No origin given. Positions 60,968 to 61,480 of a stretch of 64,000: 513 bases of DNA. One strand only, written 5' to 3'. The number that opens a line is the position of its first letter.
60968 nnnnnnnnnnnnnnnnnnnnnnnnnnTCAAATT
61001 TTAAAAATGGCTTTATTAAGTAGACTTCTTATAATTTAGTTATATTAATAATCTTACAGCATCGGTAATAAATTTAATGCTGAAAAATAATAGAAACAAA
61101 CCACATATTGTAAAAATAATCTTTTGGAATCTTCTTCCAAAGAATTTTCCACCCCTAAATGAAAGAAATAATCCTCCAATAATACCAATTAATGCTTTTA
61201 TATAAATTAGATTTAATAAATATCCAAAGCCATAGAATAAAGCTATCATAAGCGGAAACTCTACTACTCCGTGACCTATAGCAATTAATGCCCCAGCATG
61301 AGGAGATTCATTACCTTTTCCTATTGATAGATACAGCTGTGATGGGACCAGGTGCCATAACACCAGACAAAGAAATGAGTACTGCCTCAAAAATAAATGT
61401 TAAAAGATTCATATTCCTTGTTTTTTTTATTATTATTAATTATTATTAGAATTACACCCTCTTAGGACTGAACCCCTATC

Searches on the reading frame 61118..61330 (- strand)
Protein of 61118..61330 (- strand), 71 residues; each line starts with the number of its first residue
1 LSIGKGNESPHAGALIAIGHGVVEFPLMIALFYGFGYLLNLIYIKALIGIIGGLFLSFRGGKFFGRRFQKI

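Call 42: search_protein_families(library=pfam, proteins=[window:61118-61330:-], max_evalue=0.01)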
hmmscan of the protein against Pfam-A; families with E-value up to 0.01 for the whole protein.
window:61118-61330:- (71 aa): 1 family
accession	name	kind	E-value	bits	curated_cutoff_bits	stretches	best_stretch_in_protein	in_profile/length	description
PF01810.24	LysE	-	0.00012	22.1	25.6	1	11-60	24-74/193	LysE type translocator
